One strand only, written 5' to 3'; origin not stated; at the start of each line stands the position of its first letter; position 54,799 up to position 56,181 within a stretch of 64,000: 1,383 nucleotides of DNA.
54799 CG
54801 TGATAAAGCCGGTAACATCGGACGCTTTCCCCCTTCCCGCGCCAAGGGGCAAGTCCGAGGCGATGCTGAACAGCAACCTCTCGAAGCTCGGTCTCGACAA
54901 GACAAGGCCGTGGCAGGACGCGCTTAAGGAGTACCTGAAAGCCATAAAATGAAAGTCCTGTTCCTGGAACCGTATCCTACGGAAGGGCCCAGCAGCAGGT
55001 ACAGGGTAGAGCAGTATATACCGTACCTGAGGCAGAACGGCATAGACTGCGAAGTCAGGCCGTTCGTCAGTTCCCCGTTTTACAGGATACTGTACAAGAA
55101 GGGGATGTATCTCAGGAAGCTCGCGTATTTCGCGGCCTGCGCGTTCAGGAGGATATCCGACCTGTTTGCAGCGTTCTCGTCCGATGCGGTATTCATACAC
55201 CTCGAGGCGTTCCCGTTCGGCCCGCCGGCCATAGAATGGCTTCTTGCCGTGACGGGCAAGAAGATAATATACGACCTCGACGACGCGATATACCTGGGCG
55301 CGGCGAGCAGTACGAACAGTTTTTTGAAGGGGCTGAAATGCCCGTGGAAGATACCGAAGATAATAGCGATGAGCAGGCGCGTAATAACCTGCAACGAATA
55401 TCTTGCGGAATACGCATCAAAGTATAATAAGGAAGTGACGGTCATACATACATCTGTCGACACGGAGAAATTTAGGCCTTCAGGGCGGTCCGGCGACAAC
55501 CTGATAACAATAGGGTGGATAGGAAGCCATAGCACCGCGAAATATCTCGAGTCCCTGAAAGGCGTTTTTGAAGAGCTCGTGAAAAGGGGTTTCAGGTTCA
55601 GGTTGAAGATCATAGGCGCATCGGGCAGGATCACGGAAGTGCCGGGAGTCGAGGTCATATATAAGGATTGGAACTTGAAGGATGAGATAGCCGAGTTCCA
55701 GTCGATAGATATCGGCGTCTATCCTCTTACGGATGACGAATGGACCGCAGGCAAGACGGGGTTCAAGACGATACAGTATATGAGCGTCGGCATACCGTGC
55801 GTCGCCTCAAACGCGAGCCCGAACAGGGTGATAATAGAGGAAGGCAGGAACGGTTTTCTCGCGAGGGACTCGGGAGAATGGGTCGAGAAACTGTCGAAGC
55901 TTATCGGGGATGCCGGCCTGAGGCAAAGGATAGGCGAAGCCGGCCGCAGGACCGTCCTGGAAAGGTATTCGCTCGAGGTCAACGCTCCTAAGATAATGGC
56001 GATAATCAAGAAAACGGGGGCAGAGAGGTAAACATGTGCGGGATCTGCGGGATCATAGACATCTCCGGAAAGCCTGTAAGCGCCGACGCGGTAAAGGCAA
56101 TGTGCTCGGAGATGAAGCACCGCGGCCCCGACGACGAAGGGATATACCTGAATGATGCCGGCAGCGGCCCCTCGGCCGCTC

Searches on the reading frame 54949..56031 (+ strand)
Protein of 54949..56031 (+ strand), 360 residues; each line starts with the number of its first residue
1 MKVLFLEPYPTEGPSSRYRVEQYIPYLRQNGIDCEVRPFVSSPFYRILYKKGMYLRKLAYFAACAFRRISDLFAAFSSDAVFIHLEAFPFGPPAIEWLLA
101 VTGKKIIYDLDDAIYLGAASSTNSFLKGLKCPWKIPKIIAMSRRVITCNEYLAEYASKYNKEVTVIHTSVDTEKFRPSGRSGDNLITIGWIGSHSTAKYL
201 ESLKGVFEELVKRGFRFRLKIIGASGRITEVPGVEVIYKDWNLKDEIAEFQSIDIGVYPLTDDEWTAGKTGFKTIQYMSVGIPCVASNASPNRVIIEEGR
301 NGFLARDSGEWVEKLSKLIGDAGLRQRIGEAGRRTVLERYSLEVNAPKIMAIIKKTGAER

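Call 9: search_protein_families(library=pfam, proteins=[window:54949-56031:+])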
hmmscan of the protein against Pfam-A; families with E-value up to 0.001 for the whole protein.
window:54949-56031:+ (360 aa): 4 families
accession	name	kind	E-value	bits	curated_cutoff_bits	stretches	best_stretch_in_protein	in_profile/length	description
PF13692.12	Glyco_trans_1_4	-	4e-13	50.3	27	1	187-321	3-142/142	Glycosyl transferases group 1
PF00534.26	Glycos_transf_1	-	2.1e-10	40.8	26.4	1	173-334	3-171/172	Glycosyl transferases group 1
PF13524.12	Glyco_trans_1_2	-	1.1e-06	29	25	1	249-350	43-143/144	Glycosyl transferase-like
PF13439.12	Glyco_transf_4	-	0.00045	20.7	28.5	1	47-174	42-170/170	Glycosyltransferase Family 4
